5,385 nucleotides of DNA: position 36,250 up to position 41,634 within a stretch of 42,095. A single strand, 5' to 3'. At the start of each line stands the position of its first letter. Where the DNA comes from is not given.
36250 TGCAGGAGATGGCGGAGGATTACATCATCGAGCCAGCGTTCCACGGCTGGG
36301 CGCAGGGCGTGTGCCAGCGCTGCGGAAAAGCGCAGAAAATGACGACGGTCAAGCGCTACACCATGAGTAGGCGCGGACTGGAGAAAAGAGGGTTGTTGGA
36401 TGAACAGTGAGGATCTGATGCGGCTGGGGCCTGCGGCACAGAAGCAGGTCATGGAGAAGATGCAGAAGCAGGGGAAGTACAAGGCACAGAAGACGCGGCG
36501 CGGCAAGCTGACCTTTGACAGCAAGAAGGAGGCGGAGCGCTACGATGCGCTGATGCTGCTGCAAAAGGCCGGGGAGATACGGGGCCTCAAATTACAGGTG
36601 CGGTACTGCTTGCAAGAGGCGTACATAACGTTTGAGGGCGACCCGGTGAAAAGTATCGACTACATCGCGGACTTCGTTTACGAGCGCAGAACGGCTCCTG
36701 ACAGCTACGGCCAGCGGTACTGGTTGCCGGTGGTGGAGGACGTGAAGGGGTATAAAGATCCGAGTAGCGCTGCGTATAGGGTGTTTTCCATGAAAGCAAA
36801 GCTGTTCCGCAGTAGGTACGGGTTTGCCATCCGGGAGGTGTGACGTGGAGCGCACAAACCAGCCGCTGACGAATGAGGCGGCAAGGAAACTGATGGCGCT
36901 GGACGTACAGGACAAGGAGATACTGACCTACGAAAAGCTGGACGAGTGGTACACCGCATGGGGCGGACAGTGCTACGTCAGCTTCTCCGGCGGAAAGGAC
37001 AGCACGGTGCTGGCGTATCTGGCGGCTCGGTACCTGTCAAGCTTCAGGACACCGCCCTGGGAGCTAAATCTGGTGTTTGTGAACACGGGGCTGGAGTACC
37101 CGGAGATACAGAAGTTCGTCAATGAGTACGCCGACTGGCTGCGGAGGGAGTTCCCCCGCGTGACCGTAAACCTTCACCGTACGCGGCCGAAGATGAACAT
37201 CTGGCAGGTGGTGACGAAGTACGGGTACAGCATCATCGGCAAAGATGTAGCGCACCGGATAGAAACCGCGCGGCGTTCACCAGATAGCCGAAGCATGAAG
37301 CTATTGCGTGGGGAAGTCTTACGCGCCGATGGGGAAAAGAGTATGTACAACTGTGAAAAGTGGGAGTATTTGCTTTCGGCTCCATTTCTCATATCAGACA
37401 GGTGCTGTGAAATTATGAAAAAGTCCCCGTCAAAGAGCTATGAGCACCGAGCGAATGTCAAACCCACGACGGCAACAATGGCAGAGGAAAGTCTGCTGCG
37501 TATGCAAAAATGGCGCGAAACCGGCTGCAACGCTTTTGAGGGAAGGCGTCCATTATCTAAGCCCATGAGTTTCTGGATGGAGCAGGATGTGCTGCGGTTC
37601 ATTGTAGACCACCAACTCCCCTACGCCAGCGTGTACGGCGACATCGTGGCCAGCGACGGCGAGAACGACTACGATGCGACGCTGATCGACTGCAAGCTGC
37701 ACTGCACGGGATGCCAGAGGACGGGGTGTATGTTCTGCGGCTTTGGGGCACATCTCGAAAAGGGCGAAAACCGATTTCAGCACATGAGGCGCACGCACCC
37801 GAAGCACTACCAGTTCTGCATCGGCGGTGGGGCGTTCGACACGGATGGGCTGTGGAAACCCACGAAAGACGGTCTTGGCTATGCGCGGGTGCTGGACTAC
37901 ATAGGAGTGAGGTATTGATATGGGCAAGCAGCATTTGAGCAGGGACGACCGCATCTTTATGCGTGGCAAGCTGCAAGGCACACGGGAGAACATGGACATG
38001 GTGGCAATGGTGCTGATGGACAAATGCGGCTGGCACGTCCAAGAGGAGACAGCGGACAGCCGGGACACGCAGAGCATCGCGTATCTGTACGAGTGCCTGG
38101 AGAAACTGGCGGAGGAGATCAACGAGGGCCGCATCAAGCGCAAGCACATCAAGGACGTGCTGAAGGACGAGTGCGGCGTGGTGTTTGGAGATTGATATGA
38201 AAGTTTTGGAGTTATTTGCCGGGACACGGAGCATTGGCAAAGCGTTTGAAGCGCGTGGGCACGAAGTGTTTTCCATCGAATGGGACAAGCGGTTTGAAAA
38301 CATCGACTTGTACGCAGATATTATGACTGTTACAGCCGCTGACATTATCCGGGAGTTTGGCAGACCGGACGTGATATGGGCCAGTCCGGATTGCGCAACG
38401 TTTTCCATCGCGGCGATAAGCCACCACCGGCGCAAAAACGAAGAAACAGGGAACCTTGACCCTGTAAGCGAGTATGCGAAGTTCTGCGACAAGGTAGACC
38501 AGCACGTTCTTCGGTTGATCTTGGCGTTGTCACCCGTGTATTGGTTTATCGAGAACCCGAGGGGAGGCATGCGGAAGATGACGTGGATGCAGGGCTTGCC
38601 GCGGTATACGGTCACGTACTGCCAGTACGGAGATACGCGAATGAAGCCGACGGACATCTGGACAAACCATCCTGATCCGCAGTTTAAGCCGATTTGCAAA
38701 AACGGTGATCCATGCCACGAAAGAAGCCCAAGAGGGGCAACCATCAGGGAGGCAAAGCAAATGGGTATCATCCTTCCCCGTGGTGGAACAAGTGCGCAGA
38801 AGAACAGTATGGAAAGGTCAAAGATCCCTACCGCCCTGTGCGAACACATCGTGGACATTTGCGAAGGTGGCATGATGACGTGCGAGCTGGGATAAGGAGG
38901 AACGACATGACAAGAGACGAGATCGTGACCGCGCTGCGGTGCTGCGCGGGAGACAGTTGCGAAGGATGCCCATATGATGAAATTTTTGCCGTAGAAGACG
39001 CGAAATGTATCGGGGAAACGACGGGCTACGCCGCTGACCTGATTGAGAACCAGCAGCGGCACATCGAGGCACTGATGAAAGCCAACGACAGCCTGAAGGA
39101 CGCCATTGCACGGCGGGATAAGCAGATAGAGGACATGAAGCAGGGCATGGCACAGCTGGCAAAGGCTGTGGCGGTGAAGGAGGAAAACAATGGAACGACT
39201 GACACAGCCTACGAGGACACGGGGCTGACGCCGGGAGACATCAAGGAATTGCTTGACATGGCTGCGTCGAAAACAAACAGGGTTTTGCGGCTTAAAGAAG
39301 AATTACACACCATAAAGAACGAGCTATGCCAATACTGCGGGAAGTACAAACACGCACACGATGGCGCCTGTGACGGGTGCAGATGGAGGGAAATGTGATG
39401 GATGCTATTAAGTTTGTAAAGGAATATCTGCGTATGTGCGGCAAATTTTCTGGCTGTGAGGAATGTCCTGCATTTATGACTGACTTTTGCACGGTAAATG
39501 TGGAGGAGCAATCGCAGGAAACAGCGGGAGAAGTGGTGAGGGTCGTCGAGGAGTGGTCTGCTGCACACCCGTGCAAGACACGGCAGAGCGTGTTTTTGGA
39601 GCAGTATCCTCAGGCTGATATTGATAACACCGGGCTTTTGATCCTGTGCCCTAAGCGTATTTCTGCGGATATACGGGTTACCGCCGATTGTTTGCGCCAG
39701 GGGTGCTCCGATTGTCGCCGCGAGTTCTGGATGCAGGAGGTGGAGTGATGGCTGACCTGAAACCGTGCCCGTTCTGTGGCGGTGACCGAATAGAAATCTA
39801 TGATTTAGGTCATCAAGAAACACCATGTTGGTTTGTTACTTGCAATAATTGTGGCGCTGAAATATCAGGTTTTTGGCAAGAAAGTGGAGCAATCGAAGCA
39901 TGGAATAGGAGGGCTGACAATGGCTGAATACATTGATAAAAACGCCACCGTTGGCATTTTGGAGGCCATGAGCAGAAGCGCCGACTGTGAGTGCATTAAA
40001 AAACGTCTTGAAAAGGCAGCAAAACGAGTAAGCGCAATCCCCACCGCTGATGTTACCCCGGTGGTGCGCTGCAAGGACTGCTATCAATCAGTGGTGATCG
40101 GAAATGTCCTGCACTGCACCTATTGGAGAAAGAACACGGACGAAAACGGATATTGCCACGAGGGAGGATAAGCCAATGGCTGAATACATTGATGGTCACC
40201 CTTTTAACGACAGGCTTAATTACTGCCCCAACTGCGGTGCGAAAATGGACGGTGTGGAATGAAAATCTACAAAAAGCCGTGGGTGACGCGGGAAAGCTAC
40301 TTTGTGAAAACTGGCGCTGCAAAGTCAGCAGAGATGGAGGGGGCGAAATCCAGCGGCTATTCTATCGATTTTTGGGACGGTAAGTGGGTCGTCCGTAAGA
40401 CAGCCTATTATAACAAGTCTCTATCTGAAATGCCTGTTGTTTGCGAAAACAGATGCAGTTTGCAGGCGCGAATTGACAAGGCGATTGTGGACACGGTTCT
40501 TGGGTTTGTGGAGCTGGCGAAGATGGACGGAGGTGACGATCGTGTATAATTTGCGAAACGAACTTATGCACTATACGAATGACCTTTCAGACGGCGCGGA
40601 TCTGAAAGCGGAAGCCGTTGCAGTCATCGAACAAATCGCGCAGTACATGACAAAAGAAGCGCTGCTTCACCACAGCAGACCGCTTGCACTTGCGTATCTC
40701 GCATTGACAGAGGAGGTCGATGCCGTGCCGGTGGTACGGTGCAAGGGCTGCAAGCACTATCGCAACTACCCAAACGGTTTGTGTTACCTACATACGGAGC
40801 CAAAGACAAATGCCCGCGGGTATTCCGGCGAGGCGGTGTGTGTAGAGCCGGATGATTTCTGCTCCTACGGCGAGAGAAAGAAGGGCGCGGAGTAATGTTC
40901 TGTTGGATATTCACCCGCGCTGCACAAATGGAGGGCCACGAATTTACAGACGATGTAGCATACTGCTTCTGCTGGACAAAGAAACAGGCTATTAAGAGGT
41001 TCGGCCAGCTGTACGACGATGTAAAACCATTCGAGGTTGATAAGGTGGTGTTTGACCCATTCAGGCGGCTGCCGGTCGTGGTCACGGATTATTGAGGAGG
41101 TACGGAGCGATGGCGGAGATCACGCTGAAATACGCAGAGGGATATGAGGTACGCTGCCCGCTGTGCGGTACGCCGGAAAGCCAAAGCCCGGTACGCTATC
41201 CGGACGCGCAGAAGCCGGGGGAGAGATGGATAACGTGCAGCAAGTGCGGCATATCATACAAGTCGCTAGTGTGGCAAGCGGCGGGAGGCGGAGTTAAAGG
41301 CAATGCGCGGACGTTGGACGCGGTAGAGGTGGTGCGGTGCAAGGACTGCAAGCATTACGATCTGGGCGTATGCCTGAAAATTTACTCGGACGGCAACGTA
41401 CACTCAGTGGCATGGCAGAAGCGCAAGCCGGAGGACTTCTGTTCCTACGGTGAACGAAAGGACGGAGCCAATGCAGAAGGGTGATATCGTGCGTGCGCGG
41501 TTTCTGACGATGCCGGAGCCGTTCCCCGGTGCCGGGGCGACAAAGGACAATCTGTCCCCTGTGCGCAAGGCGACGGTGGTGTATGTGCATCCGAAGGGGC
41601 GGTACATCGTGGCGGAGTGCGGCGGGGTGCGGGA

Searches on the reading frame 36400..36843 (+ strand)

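Call 25: search_protein_families(library=phrogs, proteins=[window:36400-36843:+], max_evalue=0.001)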
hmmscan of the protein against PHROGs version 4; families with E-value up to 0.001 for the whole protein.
window:36400-36843:+ (147 aa): 2 families
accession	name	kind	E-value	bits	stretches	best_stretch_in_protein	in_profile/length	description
phrog_190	-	DNA, RNA and nucleotide metabolism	2.9e-30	106.7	1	14-147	165-281/338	Holliday junction resolvase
phrog_32087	-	unknown function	0.00092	20.5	0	84-147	15-67/67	-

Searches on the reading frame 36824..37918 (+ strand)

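Call 25: search_protein_families(library=phrogs, proteins=[window:36824-37918:+], max_evalue=0.001)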
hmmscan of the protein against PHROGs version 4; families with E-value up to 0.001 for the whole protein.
window:36824-37918:+ (364 aa): 2 families
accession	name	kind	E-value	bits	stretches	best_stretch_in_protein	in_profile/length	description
phrog_424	-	moron, auxiliary metabolic gene and host takeover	2.8e-39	136.4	1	29-335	142-364/460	phosphoadenosine phosphosulfate reductase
phrog_2302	-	moron, auxiliary metabolic gene and host takeover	3.7e-14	53.5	1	48-111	28-92/381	phosphoadenosine phosphosulfate reductase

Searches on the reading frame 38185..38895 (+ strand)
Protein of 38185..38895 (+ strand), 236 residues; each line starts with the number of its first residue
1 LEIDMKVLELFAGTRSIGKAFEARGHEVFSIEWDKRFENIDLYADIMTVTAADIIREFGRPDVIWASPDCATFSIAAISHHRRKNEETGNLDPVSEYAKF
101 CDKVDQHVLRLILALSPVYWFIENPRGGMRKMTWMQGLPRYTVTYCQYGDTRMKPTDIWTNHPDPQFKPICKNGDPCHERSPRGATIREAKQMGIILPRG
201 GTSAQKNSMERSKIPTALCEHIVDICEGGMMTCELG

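Call 25: search_protein_families(library=phrogs, proteins=[window:38185-38895:+], max_evalue=0.001)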
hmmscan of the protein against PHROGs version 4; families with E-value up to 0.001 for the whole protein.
window:38185-38895:+ (236 aa): 5 families
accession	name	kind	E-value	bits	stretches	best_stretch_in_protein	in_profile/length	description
phrog_757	-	other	2e-42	146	1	4-229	14-221/247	DNA methyltransferase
phrog_363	-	other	8.4e-12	45.8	1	3-134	52-173/327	DNA methyltransferase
phrog_2882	-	other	1.5e-07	32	1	10-79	9-89/262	DNA methyltransferase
phrog_116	-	other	6.7e-07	29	1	3-124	206-321/779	DNA methyltransferase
phrog_5999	-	other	0.00016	22.6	1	43-85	52-93/109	DNA methyltransferase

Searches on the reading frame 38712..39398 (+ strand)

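Call 24: search_protein_families(library=phrogs, proteins=[window:38712-39398:+], max_evalue=0.001)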
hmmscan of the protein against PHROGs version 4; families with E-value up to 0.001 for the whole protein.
window:38712-39398:+ (228 aa): 0 families

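Call 45: search_protein_families(library=pfam, proteins=[window:38712-39398:+], max_evalue=0.05)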
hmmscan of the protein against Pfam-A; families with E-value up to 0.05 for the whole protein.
window:38712-39398:+ (228 aa): 6 families
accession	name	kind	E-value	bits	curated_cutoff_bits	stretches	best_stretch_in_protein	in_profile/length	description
PF05667.16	CCDC22_CC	-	0.00021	21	39.2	1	108-213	204-316/477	CCDC22 protein coiled-coil region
PF05103.18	DivIVA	-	0.0019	18.6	28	0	115-161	31-77/131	DivIVA protein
PF04102.17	SlyX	-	0.0067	17.5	30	0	126-164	20-58/67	SlyX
PF07989.16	Cnn_1N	-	0.0075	16.9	28.5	0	112-153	32-73/74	Centrosomin N-terminal motif 1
PF20882.2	Sos7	-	0.014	16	27.3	0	114-154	32-72/75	Kinetochore protein Sos7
PF05859.17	Mis12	-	0.049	13.8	25.7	0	110-168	120-165/231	Mis12 protein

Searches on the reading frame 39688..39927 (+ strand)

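Call 24: search_protein_families(library=phrogs, proteins=[window:39688-39927:+], max_evalue=0.001)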
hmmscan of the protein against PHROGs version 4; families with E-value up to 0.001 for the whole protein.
window:39688-39927:+ (79 aa): 4 families
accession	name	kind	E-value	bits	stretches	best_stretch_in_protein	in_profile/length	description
phrog_599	-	moron, auxiliary metabolic gene and host takeover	9.7e-14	53.1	1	22-77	72-128/262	Lar-like restriction alleviation protein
phrog_19812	-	unknown function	1.5e-05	26.3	1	22-78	4-54/138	-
phrog_38103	-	moron, auxiliary metabolic gene and host takeover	8.1e-05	23.7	1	21-77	1-55/133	Lar-like restriction alleviation protein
phrog_31663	-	unknown function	0.00026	22.1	1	22-75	56-108/109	-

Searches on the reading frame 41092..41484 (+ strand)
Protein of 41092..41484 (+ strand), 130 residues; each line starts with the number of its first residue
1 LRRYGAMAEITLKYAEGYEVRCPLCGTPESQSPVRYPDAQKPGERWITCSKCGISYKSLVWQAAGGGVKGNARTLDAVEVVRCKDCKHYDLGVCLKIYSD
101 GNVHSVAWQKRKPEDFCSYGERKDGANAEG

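Call 13: search_protein_families(library=pfam, proteins=[window:41092-41484:+], max_evalue=0.01)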
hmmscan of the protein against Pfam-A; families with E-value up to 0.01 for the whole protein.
window:41092-41484:+ (130 aa): 5 families
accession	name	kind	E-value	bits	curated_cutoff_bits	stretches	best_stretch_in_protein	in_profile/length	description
PF13717.11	Zn_ribbon_4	-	1.6e-05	25.1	30.3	0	15-27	21-33/36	zinc-ribbon domain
PF13248.11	Zn_ribbon_3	-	0.00062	19.6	27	0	19-33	2-17/26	zinc-ribbon domain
PF25299.1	ZZ_ADA2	-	0.00076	20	27.5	0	80-101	12-33/48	ADA2 ZZ-type zing finger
PF24859.1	FdhE_central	-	0.00089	19.8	27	1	22-56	2-35/39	FdhE, central domain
PF05876.18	GpA_ATPase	-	0.0065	16.6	25.6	0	16-57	191-234/247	Phage terminase large subunit gpA, ATPase domain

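Call 24: search_protein_families(library=phrogs, proteins=[window:41092-41484:+], max_evalue=0.001)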
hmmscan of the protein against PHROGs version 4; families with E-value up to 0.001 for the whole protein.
window:41092-41484:+ (130 aa): 1 family
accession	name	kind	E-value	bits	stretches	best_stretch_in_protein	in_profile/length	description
phrog_2993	-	unknown function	0.00043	20.8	0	16-54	14-52/90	-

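Call 50: search_protein_families(library=ncbifam, proteins=[window:41092-41484:+], max_evalue=0.05)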
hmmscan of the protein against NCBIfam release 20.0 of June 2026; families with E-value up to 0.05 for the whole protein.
window:41092-41484:+ (130 aa): 5 families
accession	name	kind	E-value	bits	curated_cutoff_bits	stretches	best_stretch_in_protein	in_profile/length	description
TIGR02098.1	MJ0042_CXXC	domain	0.00041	20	20.9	0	80-88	25-33/38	MJ0042-type zinc finger domain-containing protein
NF041070.1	carrier_LysW_Arch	domain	0.00053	20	75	1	20-57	3-34/57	alpha-aminoadipate/glutamate carrier protein LysW/ArgW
NF047912.1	ECs_2282_CxxC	subfamily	0.0019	18.1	37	0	20-53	3-34/60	ECs_2282 family putative zinc-binding protein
NF048010.1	SfplDhtActHpsHDes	equivalog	0.021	13.6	430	1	11-98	24-108/298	(2S)-3-sulfopropanediol dehydratase activating enzyme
TIGR03655.1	anti_R_Lar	subfamily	0.028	14.7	39.6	1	21-58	3-40/55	Lar family restriction alleviation protein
